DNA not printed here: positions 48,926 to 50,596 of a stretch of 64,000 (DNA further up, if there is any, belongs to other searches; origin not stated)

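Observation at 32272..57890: About 25-kb glycan locus mixing ABC-transporter-dependent, wall-teichoic-acid-like and Wzy/BY-kinase-type components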

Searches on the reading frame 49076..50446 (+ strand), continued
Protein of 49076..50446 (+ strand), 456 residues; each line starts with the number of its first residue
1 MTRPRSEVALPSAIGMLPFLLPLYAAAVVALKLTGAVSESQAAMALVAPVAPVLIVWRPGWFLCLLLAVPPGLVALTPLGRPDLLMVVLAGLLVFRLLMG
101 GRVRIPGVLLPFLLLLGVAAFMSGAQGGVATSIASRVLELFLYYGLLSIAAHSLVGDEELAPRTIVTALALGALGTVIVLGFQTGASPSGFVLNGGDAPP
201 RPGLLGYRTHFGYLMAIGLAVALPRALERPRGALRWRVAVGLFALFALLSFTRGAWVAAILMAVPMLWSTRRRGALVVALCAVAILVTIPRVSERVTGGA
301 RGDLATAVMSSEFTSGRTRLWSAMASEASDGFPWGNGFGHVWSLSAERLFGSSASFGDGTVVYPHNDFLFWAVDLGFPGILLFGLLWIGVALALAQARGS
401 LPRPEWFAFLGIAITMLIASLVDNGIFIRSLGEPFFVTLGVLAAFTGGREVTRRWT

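Call 68: search_solved_structures(query=A5, max_evalue=10, show_alignments=2)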
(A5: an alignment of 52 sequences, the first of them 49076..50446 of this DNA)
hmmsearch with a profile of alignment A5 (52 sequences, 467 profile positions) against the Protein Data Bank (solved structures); distinct sequences matched with E-value up to 10: 4.
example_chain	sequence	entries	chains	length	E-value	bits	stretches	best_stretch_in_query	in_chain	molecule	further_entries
7tpg_B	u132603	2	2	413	8.1e-13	50.8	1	63-458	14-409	Putative cell surface polysaccharide polymerase/ligase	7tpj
6sgw_F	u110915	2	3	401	0.01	17.5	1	66-144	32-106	ESX-3 secretion system protein EccC3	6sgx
6umm_E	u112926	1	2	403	0.01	17.5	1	66-144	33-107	ESX-3 secretion system protein EccC3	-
6lar_F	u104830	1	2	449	0.017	16.8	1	66-144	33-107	ESX-3 secretion system protein EccC3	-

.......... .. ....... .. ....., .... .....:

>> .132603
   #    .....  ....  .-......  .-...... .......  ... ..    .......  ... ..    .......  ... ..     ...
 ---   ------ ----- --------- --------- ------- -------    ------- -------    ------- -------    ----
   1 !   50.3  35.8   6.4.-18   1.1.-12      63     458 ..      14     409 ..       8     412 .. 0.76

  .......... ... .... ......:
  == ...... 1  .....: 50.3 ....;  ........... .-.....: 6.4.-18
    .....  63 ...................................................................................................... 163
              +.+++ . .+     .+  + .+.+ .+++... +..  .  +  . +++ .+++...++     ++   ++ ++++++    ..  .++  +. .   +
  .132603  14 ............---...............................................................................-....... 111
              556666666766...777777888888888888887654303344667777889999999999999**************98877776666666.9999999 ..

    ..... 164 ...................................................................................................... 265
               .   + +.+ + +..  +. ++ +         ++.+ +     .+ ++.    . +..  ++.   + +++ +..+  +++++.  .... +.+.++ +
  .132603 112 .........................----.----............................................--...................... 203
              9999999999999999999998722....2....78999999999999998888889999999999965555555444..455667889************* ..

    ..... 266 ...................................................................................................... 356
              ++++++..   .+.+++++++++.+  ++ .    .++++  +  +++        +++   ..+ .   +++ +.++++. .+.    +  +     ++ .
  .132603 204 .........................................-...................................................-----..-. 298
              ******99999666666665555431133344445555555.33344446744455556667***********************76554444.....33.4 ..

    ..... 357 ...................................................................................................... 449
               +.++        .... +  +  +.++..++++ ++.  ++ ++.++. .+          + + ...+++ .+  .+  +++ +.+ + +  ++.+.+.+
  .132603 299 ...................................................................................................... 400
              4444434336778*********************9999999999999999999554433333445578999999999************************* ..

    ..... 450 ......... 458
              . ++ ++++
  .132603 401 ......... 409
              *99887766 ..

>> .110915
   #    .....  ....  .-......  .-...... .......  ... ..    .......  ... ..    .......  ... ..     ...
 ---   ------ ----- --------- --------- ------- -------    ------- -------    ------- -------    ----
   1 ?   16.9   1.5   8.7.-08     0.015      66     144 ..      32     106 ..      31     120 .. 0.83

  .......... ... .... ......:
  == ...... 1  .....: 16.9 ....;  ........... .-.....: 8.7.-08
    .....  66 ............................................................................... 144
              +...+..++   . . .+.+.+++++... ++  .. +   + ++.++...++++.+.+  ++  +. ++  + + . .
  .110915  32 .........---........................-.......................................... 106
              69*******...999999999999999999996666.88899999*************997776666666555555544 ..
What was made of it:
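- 49076..50446 (+): Wzy_C-family polytopic membrane protein (WzyC), a probable polymerase; a ligase role is not excluded. The subfamily profile hits 7TPG at E 8e-13 (call 68).
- On WaaL-type O-antigen ligase: Full-length profile match to 7TPG (call 68).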

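Call 74: predict_structure(alignment_id=A5)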
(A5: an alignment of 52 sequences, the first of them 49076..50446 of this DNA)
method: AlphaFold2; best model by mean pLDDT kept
length: 456 residues; sequences in the alignment: 52
mean_pLDDT: 90.2   pTM: 0.89
mean pLDDT of the five models: 90.2, 88.7, 88.7, 87.7, 87.4
residues with pLDDT >= 90: 334; 70-90: 90; 50-70: 16; < 50: 16
segments of 3 or more residues with pLDDT < 50: 1-4, 7-11, 450-456
pLDDT, mean of each block of 10 residues (from residue 1): 47 73 92 93 84 87 96 90 94 94 95 98 91 96 98 96 98 98 96 92 94 98 92 93 96 94 94 89 85 74 72 83 97 97 93 73 94 98 98 97 97 98 96 98 82 37
secondary structure, 60 per line:
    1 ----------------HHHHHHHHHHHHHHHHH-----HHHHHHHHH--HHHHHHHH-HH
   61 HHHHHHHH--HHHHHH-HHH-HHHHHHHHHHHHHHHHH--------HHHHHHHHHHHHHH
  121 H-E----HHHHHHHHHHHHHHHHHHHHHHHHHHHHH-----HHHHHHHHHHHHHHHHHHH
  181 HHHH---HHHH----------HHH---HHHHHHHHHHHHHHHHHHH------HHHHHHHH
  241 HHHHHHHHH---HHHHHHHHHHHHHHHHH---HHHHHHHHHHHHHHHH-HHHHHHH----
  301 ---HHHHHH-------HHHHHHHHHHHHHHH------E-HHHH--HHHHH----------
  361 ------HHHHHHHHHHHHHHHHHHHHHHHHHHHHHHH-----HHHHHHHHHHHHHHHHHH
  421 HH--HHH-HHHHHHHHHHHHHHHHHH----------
elements in order: H17-33 H39-47 H50-57 H59-68 H71-76 H82-98 H107-121 H128-156 H162-184 H188-191 H208-226 H233-249 H253-269 H273-288 H290-296 H304-309 H317-331 H340-343 H346-350 H367-397 H403-422 H429-446
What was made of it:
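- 49076..50446 (+): AF2 model with pLDDT 90 (call 74).
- Tried and rejected: A 52-sequence alignment fixed this (call 74).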

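Call 76: fold_search(model_id=the predicted structure, library=pdb)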
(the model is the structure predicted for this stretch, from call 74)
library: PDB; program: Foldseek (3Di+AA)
matches with E <= 10: 175; with E <= 0.001: 1
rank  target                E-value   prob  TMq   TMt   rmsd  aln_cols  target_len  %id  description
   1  7tpg_B                4.6e-08  1.00  0.54  0.60   7.3       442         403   21  Single-Particle Cryo-EM Structure of the WaaL O-antigen ligase in its ligand bound state (released 2022-04-06)
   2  8tj3_B                1.7e-03  1.00  0.40  0.50   7.4       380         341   15  Structural basis of peptidoglycan synthesis by E. coli RodA-PBP2 complex (released 2023-08-30)
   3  8p1u_A                7.7e-03  1.00  0.39  0.47   8.9       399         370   18  Structure of divisome complex FtsWIQLB (released 2024-05-22)
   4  8pnl_A                2.0e-01  0.13  0.14  0.13  23.7       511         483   14  Outward-open conformation of a Major Facilitator Superfamily (MFS) transporter MHAS2168, a homologue of Rv1410 from M. (released 2023-10-18)
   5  6pl6_A                2.2e-01  0.92  0.36  0.45   8.2       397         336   16  Structural coordination of polymerization and crosslinking by a peptidoglycan synthase complex (released 2020-03-18)
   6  6qxa_B                4.4e-01  0.10  0.14  0.10  24.3       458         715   13  Structure of membrane bound pyrophosphatase from Thermotoga maritima in complex with imidodiphosphate and N-[(2-amino- (released 2019-04-10)
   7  8w6n_A                1.1e+00  0.04  0.10  0.10  27.2       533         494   13  NaS1 with sulfate in IN/OUT state (released 2024-04-17)
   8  9g8j_B                1.1e+00  0.08  0.14  0.11  23.0       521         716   13  Structure of K+-dependent Na+-PPase from Thermotoga maritima in complex with zoledronate (released 2025-06-04)
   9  6hcl_A                1.1e+00  0.06  0.13  0.14  22.3       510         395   13  Crystal structure of a MFS transporter with Ligand at 2.69 Angstroem resolution (released 2019-07-03)
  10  9bd6_A                1.2e+00  0.03  0.08  0.07  26.9       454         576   16  PaMsbA in an occluded, outward conformation (released 2025-09-03)
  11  6l85_B                1.3e+00  0.08  0.16  0.17  22.3       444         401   14  The sodium-dependent phosphate transporter (released 2020-09-16)
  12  4jre_A                1.3e+00  0.05  0.11  0.12  20.0       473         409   15  Crystal structure of nitrate/nitrite exchanger NarK with nitrite bound (released 2013-05-15)
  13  9n9j_I                1.4e+00  0.25  0.24  0.18  13.2       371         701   12  Structure of a GRP94 folding intermediate engaged with a CCDC134- and FKBP11-bound secretory translocon (released 2025-11-19)
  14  6nc8                  1.4e+00  0.05  0.11  0.11  20.3       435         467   14  Lipid II flippase MurJ, inward occluded conformation (released 2019-04-17)
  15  6afz_A                1.5e+00  0.06  0.14  0.11  23.7       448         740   14  Proton pyrophosphatase-E225H mutant (released 2019-04-10)
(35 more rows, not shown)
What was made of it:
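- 49076..50446 (+): Best fold match is WaaL 7TPG, followed by the SEDS proteins RodA and FtsW (call 76).
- On Wzx/Wzy-dependent pathway: Foldseek ranks WaaL 7TPG first, then RodA and FtsW (call 76).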

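Call 77: find_encoding_contigs(protein=P0129, flank=10000, max_places=2)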
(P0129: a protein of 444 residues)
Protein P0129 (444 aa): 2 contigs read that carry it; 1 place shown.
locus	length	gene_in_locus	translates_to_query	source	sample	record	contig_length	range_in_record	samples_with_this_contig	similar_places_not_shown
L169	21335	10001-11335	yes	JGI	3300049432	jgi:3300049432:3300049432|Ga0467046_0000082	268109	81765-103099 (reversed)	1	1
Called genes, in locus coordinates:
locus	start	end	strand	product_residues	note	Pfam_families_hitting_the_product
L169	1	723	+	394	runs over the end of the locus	PF20706:GT4-conflict (faint), PF00534:Glycos_transf_1, PF13692:Glyco_trans_1_4, PF13524:Glyco_trans_1_2 (faint)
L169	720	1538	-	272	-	PF06990:Gal-3-0_sulfotr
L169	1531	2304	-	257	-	PF06990:Gal-3-0_sulfotr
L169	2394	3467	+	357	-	PF13439:Glyco_transf_4, PF13579:Glyco_trans_4_4, PF20706:GT4-conflict, PF00534:Glycos_transf_1, PF13692:Glyco_trans_1_4, PF13524:Glyco_trans_1_2 (weak)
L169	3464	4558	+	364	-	PF13439:Glyco_transf_4 (faint), PF13579:Glyco_trans_4_4 (weak), PF20706:GT4-conflict, PF00534:Glycos_transf_1, PF13692:Glyco_trans_1_4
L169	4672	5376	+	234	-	PF02475:TRM5-TYW2_MTfase (weak), PF05050:Methyltransf_21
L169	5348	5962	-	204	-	PF00132:Hexapep (weak)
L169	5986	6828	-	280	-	PF00535:Glycos_transf_2, PF13641:Glyco_tranf_2_3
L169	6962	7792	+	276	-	PF01061:ABC2_membrane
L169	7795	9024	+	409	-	PF00005:ABC_tran, PF14524:Wzt_C (weak)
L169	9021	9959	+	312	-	PF00535:Glycos_transf_2, PF10111:Glyco_tranf_2_2 (weak), PF13641:Glyco_tranf_2_3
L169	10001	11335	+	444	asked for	PF04932:Wzy_C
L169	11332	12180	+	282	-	PF00535:Glycos_transf_2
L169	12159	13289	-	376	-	PF13439:Glyco_transf_4, PF13579:Glyco_trans_4_4, PF00534:Glycos_transf_1, PF13692:Glyco_trans_1_4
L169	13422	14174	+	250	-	PF03808:Glyco_tran_WecG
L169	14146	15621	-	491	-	PF13229:Beta_helix, PF05048:NosD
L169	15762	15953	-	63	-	PF12728:HTH_17, PF00376:MerR, PF13411:MerR_1 (weak)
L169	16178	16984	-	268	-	PF26312:DUF8083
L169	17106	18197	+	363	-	PF02812:ELFV_dehydrog_N, PF00208:ELFV_dehydrog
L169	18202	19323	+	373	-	PF00676:E1_dh, PF13292:DXP_synthase_N (weak)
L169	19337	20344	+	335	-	PF02779:Transket_pyr, PF02780:Transketolase_C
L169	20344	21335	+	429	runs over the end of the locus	PF00364:Biotin_lipoyl, PF25997:BSH_YhbJ (weak), PF02817:E3_binding, PF00198:2-oxoacid_dh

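Call 78: find_encoding_contigs(protein=P0130, flank=10000, max_places=2)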
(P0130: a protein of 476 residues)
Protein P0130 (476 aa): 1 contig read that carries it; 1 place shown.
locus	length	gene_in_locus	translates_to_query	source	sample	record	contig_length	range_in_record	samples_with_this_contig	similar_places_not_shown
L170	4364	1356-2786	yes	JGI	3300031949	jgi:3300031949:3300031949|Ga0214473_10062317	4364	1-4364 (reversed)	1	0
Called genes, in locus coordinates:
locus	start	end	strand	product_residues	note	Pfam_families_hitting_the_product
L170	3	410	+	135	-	?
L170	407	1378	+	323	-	PF00535:Glycos_transf_2, PF13641:Glyco_tranf_2_3 (faint)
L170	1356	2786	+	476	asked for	PF04932:Wzy_C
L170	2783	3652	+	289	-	PF00535:Glycos_transf_2, PF13641:Glyco_tranf_2_3 (faint)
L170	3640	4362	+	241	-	?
